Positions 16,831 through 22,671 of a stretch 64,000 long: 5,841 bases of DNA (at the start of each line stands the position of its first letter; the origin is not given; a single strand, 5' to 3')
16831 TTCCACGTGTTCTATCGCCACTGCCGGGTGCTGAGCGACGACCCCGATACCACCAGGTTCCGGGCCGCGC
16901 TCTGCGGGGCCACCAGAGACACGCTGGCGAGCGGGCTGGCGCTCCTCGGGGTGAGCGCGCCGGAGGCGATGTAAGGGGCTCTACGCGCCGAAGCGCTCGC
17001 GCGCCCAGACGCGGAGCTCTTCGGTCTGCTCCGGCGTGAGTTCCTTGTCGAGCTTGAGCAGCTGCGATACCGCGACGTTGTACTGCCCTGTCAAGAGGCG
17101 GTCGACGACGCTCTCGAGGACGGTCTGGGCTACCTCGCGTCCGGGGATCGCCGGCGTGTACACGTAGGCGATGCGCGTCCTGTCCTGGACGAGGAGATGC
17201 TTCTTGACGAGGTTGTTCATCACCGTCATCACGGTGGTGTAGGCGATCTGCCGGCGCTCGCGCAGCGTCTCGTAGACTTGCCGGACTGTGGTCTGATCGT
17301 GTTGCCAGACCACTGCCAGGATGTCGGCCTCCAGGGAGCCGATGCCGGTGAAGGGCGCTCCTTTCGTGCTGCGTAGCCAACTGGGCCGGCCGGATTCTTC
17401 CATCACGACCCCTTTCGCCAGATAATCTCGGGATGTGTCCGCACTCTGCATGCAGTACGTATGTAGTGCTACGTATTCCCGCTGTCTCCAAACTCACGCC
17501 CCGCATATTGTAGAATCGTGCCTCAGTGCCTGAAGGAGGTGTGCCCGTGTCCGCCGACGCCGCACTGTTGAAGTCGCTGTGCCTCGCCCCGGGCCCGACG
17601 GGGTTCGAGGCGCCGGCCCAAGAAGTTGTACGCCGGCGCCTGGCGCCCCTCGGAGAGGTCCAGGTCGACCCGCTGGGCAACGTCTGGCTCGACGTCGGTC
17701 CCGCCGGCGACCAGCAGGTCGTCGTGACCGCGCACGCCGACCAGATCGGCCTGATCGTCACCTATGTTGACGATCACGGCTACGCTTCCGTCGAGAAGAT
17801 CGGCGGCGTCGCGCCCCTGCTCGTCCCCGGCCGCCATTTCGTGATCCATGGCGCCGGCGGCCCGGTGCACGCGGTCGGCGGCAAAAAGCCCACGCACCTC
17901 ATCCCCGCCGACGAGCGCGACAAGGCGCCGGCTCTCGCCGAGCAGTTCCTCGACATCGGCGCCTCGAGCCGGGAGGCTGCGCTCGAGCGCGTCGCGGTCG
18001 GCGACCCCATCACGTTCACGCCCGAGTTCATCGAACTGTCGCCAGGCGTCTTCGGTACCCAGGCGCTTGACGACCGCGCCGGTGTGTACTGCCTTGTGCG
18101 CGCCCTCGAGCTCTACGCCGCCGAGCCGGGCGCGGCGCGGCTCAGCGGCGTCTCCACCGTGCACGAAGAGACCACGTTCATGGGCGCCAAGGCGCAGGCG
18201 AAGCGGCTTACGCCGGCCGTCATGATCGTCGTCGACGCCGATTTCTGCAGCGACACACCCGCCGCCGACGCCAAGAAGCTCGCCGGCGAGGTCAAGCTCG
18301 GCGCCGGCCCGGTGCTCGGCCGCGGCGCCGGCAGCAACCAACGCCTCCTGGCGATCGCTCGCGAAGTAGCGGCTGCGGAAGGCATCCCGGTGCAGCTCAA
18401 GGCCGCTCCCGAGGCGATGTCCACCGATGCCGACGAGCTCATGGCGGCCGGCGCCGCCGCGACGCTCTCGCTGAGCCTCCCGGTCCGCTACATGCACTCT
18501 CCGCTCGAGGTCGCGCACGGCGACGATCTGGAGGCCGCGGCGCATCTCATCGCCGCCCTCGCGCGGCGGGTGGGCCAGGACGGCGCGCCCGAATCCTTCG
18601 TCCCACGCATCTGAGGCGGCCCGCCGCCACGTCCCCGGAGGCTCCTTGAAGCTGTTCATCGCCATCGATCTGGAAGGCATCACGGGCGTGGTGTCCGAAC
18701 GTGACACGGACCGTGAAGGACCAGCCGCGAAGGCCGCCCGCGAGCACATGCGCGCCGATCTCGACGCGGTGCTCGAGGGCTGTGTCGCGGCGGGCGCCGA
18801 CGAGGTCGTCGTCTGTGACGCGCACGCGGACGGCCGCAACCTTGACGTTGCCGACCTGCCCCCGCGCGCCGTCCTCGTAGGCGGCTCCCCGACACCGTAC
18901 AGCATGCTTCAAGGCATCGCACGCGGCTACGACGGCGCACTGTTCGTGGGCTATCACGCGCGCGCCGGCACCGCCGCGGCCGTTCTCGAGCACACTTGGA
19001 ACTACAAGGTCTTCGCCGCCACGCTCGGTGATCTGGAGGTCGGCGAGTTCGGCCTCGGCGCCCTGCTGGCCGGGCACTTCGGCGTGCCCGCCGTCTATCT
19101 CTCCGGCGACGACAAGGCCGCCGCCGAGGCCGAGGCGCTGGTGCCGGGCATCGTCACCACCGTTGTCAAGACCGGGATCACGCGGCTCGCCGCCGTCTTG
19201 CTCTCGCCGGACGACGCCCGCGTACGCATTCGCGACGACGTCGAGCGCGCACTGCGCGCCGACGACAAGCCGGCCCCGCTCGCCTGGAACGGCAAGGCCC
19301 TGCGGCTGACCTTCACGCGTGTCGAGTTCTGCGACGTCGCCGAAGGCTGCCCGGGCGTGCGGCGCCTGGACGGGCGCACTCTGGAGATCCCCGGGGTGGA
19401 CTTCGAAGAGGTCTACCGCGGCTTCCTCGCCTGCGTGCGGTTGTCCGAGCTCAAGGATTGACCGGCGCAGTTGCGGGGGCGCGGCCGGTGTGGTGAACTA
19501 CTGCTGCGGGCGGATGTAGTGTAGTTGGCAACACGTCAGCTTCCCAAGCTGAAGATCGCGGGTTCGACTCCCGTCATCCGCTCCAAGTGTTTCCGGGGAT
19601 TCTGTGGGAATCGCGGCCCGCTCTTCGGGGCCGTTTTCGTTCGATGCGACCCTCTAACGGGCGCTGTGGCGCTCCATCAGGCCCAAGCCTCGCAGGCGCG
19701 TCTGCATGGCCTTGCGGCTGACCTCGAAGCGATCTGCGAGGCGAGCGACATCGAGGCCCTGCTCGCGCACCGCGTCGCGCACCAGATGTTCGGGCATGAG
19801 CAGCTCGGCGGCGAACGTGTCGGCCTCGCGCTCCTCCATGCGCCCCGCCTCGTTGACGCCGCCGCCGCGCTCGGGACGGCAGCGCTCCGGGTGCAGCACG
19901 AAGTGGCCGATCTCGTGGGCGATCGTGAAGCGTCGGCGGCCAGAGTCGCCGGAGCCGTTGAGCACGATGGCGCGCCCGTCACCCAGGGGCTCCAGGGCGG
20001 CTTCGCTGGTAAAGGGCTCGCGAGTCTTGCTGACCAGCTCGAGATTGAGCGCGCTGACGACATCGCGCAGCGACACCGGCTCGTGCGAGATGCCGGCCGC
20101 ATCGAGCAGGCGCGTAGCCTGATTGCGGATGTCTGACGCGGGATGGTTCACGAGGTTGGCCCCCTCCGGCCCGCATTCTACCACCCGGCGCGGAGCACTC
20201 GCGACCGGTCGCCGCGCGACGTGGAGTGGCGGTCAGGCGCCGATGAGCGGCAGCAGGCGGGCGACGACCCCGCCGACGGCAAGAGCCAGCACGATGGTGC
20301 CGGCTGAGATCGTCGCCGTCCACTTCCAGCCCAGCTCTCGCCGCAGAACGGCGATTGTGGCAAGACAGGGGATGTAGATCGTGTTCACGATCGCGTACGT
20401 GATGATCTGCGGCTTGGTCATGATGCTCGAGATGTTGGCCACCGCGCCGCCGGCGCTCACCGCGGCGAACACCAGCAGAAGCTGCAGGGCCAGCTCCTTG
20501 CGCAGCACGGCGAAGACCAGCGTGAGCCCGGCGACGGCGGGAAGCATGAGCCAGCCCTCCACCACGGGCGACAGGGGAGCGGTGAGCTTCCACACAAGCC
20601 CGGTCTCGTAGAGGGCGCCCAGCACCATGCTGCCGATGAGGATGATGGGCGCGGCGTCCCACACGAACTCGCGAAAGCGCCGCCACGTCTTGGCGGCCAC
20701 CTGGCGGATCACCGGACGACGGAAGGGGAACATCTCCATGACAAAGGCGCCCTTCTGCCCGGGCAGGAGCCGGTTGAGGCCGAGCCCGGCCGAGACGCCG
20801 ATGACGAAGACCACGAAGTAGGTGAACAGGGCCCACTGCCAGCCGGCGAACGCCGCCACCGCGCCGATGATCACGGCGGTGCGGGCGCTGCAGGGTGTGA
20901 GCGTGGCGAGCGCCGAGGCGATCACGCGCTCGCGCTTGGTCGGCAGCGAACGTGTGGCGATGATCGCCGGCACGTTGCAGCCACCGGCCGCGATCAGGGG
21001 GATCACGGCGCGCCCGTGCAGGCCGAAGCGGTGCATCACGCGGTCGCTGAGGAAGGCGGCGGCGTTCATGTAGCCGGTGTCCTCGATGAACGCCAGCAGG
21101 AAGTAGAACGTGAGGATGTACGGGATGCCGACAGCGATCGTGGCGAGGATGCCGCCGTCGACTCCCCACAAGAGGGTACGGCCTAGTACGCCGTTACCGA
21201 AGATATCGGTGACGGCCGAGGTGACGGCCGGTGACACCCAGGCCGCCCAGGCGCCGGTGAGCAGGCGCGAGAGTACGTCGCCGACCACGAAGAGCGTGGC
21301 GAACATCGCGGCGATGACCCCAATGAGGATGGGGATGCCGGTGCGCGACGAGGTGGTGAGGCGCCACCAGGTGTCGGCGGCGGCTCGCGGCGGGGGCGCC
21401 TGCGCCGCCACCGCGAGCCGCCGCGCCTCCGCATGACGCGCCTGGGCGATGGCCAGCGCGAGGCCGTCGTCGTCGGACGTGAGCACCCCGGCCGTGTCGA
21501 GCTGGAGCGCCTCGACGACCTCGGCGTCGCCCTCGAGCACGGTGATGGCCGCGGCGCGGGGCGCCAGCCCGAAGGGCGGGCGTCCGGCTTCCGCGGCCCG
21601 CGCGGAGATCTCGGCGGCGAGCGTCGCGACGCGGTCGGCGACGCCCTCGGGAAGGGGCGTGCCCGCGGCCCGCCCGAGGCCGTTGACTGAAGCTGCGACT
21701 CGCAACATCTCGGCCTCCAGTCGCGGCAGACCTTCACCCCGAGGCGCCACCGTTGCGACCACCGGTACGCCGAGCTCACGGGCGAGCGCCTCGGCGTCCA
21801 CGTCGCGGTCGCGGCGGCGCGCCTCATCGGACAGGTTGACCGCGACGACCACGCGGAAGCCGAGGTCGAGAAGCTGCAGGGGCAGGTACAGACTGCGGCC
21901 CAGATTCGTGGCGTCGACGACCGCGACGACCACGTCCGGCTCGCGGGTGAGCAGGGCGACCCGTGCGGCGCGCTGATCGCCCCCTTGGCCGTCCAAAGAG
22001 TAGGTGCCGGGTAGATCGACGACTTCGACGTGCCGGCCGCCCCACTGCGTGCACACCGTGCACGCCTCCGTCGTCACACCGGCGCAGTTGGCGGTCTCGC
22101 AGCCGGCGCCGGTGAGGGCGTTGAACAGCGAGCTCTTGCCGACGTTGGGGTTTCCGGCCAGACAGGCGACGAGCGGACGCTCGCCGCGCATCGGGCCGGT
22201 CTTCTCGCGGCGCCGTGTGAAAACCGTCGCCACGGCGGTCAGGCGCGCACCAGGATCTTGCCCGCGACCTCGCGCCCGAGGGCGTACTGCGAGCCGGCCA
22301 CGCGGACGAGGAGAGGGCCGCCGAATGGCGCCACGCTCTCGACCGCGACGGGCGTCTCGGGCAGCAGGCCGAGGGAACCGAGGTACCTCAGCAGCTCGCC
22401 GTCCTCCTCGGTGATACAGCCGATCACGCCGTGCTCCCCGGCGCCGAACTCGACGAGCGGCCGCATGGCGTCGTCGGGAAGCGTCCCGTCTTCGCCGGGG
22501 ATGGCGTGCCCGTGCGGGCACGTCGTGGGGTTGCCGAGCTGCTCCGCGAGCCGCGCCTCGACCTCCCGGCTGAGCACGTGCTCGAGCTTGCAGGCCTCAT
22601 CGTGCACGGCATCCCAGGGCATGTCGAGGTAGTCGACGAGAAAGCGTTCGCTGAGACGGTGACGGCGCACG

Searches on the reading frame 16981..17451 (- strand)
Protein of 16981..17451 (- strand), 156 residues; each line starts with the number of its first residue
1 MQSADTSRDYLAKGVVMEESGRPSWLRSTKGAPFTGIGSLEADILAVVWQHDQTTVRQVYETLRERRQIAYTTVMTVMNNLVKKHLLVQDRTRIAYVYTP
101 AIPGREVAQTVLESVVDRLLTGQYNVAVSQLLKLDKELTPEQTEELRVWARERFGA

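Call 6: search_protein_families(library=pfam, proteins=[window:16981-17451:-])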
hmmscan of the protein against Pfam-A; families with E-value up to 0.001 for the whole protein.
window:16981-17451:- (156 aa): 1 family
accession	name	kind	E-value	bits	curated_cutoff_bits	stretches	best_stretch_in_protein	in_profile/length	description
PF03965.22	Penicillinase_R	-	1.8e-25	90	22.6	1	37-147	1-110/115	Penicillinase repressor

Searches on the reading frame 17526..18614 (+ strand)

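Call 6: search_protein_families(library=pfam, proteins=[window:17526-18614:+])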
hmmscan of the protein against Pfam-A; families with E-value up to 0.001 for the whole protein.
window:17526-18614:+ (362 aa): 2 families
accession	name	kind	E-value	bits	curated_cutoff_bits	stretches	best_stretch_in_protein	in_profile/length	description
PF05343.19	Peptidase_M42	-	8.6e-63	212.5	23.2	1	59-341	9-292/292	M42 glutamyl aminopeptidase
PF01546.33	Peptidase_M20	-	0.00016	22.1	24.6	1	177-347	30-205/206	Peptidase family M20/M25/M40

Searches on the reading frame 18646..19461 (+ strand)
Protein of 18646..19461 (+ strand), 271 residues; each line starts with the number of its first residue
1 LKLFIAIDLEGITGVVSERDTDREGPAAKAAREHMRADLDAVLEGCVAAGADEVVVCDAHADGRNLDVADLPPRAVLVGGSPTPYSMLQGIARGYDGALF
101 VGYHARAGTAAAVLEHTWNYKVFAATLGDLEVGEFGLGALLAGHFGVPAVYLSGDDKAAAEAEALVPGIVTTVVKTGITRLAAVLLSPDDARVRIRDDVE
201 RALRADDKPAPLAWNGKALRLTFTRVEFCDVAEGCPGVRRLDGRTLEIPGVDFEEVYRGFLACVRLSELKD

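Call 6: search_protein_families(library=pfam, proteins=[window:18646-19461:+])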
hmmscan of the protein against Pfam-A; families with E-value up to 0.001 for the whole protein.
window:18646-19461:+ (271 aa): 1 family
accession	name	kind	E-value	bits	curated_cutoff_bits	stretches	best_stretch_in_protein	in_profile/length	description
PF04951.18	Peptidase_M55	-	2.3e-81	273.5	25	1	1-260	1-262/264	D-aminopeptidase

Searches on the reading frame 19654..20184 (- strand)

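Call 41: search_protein_families(library=pfam, proteins=[window:19654-20184:-], max_evalue=0.00001)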
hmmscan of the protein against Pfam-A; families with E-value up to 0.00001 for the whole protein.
window:19654-20184:- (176 aa): 1 family
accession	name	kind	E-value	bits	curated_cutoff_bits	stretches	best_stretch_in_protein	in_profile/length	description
PF06114.19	Peptidase_M78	-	3e-23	82.4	22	1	53-164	18-122/123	IrrE N-terminal-like domain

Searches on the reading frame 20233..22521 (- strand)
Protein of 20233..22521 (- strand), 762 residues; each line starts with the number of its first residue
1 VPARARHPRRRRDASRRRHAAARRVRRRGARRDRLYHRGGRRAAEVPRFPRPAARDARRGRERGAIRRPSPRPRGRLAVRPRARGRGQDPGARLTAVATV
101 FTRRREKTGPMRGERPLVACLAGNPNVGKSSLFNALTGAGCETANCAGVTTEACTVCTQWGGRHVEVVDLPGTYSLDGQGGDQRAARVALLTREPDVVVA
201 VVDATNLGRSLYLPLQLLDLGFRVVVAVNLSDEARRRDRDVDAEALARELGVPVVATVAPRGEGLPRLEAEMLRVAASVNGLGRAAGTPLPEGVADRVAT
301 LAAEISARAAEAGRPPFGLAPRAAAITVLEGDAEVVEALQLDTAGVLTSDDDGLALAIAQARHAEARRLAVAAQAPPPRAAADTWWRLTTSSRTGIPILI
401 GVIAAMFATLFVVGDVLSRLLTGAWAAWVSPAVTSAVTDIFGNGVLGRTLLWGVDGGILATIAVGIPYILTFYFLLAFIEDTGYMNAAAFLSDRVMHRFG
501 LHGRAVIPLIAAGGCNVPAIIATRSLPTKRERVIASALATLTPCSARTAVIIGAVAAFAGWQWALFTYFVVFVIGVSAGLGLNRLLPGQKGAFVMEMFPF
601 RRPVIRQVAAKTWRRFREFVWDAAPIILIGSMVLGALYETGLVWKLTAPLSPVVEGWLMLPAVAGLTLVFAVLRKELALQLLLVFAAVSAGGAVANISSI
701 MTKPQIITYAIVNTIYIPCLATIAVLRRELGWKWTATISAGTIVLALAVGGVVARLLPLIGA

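Call 41: search_protein_families(library=pfam, proteins=[window:20233-22521:-], max_evalue=0.00001)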
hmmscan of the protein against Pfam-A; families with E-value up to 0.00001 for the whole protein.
window:20233-22521:- (762 aa): 4 families
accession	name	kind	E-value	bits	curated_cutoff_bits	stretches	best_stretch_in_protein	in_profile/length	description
PF02421.24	FeoB_N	-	4.2e-48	163.2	27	1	119-270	3-154/156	Ferrous iron transport protein B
PF07670.19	Gate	-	6.9e-25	88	29.6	2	466-557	5-103/104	Nucleoside recognition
PF01926.29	MMR_HSR1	-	7.1e-18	65.2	21.9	1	120-206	3-87/113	50S ribosome-binding GTPase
PF07664.17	FeoB_C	-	2.5e-09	37.1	26.6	1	565-615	2-54/54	Ferrous iron transport protein B C terminus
